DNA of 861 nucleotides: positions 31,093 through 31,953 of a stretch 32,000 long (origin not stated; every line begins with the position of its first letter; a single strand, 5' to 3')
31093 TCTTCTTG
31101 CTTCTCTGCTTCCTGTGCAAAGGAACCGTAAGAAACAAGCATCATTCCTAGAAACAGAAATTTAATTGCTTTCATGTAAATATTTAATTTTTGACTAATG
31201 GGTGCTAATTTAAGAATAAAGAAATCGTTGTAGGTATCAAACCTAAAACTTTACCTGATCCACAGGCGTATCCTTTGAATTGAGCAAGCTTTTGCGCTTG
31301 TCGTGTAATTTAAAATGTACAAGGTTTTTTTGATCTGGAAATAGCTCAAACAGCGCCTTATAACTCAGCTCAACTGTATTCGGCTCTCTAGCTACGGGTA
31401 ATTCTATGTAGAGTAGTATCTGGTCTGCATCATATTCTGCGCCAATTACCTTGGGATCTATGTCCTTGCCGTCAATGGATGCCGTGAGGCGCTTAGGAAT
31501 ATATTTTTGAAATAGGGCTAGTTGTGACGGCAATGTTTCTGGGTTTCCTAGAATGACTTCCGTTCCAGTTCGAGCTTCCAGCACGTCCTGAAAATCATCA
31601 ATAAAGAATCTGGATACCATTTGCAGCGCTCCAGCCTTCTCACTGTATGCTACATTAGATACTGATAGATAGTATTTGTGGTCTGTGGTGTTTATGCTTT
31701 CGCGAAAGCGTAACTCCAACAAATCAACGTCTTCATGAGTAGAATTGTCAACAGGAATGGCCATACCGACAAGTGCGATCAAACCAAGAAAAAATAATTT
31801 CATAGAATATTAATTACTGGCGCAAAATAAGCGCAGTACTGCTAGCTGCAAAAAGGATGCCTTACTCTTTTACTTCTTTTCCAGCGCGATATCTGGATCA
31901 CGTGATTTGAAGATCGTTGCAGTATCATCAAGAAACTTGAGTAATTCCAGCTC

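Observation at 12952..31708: Highly over-represented palindrome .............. (14-18 bp): seven copies in 19 kb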

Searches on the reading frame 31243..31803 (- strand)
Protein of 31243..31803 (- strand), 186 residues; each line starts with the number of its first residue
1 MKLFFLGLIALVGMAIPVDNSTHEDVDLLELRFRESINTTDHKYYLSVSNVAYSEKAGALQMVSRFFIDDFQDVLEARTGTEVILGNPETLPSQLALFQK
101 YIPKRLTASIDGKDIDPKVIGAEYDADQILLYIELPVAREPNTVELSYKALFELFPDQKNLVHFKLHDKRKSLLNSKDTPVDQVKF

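Call 8: search_protein_families(library=pfam, proteins=[window:31243-31803:-])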
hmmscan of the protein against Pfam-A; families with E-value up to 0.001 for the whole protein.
window:31243-31803:- (186 aa): 1 family
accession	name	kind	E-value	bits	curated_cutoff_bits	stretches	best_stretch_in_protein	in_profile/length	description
PF20420.3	DUF6702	-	4.8e-37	127.5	24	1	38-174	3-139/141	Domain of unknown function (DUF6702)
